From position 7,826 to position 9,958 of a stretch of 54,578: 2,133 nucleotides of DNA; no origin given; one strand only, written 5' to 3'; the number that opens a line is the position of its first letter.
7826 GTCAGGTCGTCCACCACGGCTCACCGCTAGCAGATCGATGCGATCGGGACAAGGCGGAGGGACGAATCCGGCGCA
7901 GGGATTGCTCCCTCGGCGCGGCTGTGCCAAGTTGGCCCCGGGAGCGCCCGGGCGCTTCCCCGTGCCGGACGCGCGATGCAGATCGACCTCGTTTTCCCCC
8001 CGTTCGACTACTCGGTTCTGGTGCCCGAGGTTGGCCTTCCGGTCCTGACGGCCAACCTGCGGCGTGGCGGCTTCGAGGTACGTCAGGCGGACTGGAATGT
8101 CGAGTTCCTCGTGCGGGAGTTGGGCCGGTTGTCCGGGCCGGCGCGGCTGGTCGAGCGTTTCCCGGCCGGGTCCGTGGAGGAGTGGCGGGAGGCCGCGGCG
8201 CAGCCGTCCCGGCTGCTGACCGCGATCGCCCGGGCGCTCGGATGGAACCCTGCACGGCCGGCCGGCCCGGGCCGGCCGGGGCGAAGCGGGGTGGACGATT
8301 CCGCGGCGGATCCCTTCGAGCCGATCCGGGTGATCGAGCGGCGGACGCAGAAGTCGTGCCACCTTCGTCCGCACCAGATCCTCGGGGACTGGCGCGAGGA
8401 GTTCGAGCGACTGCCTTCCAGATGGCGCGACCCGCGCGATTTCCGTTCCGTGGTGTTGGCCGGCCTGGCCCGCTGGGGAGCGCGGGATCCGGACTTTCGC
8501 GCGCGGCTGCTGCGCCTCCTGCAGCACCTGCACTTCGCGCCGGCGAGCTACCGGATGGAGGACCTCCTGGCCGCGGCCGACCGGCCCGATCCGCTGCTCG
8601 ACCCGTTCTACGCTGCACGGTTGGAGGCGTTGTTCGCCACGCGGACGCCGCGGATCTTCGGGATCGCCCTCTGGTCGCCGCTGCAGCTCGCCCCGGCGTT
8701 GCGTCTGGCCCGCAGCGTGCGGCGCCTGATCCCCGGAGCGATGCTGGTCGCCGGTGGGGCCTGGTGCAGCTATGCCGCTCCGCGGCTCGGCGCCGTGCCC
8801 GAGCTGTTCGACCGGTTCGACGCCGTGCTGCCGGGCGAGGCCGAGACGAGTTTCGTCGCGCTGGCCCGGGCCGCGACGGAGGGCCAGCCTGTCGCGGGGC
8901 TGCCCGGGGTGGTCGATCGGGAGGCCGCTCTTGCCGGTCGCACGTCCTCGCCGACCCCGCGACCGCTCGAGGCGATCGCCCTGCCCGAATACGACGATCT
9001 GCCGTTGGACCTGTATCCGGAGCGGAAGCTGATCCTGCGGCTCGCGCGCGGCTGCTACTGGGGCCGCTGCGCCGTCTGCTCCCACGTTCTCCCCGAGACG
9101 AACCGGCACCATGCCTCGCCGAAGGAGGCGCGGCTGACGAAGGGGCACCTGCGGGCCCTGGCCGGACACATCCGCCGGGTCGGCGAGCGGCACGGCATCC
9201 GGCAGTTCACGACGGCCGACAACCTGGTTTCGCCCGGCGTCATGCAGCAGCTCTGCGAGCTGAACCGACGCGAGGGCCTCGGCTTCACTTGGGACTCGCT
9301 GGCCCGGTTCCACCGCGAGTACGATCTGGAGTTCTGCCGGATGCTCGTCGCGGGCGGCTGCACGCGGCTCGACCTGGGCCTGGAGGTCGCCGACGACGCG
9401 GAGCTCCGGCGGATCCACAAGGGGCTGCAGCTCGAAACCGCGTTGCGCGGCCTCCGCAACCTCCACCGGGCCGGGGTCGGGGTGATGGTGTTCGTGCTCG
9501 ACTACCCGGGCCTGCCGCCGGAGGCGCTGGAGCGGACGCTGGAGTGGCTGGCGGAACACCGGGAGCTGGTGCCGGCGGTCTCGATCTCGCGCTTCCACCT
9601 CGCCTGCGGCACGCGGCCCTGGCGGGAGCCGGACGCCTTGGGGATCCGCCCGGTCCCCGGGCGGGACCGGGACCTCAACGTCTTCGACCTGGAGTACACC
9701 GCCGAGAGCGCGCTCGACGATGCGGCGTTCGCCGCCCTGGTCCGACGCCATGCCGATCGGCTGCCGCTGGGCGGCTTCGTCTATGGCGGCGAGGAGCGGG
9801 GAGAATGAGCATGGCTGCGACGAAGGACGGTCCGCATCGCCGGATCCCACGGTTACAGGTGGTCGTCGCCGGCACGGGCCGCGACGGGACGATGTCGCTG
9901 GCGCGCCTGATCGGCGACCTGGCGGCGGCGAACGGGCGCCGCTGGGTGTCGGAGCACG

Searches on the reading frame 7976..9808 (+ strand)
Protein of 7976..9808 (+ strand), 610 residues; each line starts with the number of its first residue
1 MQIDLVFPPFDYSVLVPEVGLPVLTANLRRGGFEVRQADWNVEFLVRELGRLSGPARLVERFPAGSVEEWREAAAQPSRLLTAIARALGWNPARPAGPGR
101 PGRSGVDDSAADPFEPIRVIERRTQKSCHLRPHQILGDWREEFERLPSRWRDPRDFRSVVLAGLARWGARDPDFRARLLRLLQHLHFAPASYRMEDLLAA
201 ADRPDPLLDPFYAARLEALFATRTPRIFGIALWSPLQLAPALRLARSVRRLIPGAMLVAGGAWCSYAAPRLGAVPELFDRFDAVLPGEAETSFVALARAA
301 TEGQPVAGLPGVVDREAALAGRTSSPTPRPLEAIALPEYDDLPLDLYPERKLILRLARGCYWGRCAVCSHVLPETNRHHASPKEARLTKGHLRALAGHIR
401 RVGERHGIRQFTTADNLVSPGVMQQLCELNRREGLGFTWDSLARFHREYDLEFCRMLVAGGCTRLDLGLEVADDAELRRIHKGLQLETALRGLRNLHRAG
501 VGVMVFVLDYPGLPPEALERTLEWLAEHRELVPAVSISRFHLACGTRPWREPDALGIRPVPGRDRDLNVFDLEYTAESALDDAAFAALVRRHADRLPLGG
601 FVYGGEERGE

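Call 6: search_protein_families(library=pfam, proteins=[window:7976-9808:+], max_evalue=0.01)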
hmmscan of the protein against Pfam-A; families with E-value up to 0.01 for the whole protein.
window:7976-9808:+ (610 aa): 2 families
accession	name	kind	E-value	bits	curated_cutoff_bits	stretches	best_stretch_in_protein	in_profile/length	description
PF04055.27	Radical_SAM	-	5.6e-08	33.6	29.5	1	379-525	20-166/166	Radical SAM superfamily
PF02310.24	B12-binding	-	0.0038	17.5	32.1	0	214-296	41-120/121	B12 binding domain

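Call 7: search_protein_families(library=ncbifam, proteins=[window:7976-9808:+], max_evalue=0.01)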
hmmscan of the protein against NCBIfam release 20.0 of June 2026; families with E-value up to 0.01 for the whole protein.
window:7976-9808:+ (610 aa): 11 families
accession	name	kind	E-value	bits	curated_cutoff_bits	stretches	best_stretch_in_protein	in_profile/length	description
TIGR03975.1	rSAM_ocin_1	subfamily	8.8e-27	93.8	281.85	1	220-558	124-460/606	RiPP maturation radical SAM C-methyltransferase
TIGR04479.1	bcpD_PhpK_rSAM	subfamily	2e-10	39.7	600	1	215-527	101-408/504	PhpK family radical SAM P-methyltransferase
NF050148.1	rSAM_ApyD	equivalog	8.7e-10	37.6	750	1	240-529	89-367/645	RiPP biosynthesis radical SAM protein ApyD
TIGR04367.1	HpnR_B12_rSAM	equivalog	3.3e-08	32.5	650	1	239-318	75-152/490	hopanoid C-3 methylase HpnR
TIGR03471.1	HpnJ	equivalog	6.8e-07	28.5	577.6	1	433-531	271-368/472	hopanoid biosynthesis associated radical SAM protein HpnJ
TIGR04013.1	B12_SAM_MJ_1487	hypoth_equivalog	1.3e-06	27.5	251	1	229-378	45-179/382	TIGR04013 family B12-binding domain/radical SAM domain-containing protein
TIGR02026.1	BchE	equivalog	1.9e-06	27.1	481.35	1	241-525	79-362/497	magnesium-protoporphyrin IX monomethyl ester anaerobic oxidative cyclase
TIGR04385.1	B12_rSAM_cofa1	equivalog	5.7e-06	25.8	450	1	244-521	89-357/438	B12 lower ligand biosynthesis radical SAM protein BzaD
NF033070.1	rSAM_AprD4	equivalog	0.00017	20.6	500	1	296-526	137-364/456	AprD4 family radical SAM diol-dehydratase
NF040546.1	rSAM_CUAEP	equivalog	0.00096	17.9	500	1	241-532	64-344/468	CUAEP/CCAEP-tail radical SAM (seleno)protein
TIGR04072.2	rSAM_ladder_B12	equivalog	0.0015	17.2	360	1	285-527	125-348/443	lipid biosynthesis B12-binding/radical SAM protein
